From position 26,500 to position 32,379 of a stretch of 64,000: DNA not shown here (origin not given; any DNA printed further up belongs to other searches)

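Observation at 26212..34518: Three-component module: receiver-only RR, giant kinase-like / histidine-kinase protein, LuxR-type RR, split by a low-GC foreign insert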

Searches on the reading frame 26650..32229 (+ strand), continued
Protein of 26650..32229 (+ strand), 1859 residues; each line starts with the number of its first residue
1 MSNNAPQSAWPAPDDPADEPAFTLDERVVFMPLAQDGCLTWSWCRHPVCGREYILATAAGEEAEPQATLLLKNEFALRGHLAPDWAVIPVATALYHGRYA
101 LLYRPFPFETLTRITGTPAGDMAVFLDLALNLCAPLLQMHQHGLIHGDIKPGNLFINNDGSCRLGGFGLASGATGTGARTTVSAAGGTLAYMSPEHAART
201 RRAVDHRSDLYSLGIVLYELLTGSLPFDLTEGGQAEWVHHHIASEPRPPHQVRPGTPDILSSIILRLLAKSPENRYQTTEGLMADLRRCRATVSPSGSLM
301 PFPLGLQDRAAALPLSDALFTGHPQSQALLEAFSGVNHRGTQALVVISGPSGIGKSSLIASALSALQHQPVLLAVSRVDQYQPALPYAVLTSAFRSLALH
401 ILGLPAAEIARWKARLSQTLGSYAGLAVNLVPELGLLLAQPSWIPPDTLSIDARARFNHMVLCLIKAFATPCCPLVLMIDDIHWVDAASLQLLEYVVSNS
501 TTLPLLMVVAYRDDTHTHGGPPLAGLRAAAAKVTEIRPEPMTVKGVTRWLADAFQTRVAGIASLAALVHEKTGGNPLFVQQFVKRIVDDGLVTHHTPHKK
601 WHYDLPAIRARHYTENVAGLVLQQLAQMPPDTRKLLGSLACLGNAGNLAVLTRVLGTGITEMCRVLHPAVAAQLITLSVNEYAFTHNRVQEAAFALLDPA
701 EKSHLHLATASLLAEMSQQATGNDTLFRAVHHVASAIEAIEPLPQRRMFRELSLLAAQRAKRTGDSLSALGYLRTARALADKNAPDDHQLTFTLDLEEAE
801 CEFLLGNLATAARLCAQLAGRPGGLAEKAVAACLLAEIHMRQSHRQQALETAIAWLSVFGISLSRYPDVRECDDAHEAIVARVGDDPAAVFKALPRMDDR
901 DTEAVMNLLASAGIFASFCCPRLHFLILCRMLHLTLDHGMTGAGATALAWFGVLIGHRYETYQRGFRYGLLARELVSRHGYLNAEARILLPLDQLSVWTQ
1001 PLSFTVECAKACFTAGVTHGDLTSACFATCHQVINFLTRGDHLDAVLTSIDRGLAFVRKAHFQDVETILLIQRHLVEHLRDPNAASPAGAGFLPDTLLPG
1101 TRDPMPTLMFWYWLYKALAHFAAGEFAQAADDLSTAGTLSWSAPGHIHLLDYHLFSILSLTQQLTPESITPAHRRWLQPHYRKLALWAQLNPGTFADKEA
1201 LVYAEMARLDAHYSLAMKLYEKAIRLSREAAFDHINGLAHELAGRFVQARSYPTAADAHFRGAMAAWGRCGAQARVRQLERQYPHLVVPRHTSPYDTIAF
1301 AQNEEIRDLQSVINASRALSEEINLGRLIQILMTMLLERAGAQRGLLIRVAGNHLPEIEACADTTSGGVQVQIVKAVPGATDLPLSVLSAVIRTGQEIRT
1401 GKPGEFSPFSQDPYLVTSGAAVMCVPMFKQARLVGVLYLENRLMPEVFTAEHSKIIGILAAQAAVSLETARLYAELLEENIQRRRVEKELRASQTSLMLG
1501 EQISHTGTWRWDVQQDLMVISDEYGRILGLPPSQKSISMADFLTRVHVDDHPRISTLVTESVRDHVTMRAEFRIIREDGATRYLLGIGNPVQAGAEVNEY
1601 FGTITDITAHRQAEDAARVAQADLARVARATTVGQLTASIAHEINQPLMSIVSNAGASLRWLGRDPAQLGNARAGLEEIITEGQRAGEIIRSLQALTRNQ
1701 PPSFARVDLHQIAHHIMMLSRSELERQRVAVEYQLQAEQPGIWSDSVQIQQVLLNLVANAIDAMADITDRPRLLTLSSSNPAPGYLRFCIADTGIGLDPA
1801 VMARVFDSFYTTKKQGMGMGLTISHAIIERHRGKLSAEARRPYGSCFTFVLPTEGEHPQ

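Call 71: search_protein_families(library=padloc, proteins=[window:26650-32229:+, L082:6910-7326:-], max_evalue=0.001)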
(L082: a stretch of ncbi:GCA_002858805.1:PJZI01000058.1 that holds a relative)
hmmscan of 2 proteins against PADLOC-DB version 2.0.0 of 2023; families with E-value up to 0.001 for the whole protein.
window:26650-32229:+ (1859 aa): 33 families (the best 25 are shown)
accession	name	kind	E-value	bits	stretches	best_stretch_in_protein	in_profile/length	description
PDLC04042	PD-T4-6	-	3.3e-41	139.9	1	126-292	112-275/292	-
PDLC04061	PD-T4-6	-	1.4e-38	131.6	1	128-296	125-290/510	-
PDLC04053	PD-T4-6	-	1.3e-36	124.7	1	129-294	116-276/311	-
PDLC04060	PD-T4-6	-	6e-36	122.4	1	126-291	111-271/486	-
PDLC04043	PD-T4-6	-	3.9e-35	119.8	1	136-291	128-279/452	-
PDLC04040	PD-T4-6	-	1.2e-34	117.9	1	131-295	110-271/547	-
PDLC04052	PD-T4-6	-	3.2e-34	117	1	126-293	116-280/496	-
PDLC04057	PD-T4-6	-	4.5e-33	112.9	1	124-289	109-270/443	-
PDLC04138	mad6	-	8.1e-33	112.2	1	127-292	157-316/659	mads_6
PDLC04054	PD-T4-6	-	2.7e-32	110.6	1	131-327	119-312/347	-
PDLC04047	PD-T4-6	-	5.7e-32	109.1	1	127-291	115-274/327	-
PDLC04041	PD-T4-6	-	2.7e-30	104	1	128-290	134-294/443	-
PDLC04039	PD-T4-6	-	9.2e-30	102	1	138-287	129-273/458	-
PDLC01088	C3a189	-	1.1e-26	91.6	1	110-365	83-288/840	kinase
PDLC04048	PD-T4-6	-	3.6e-25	87.1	1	138-287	126-270/354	-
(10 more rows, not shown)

L082:6910-7326:- (138 aa): 0 families
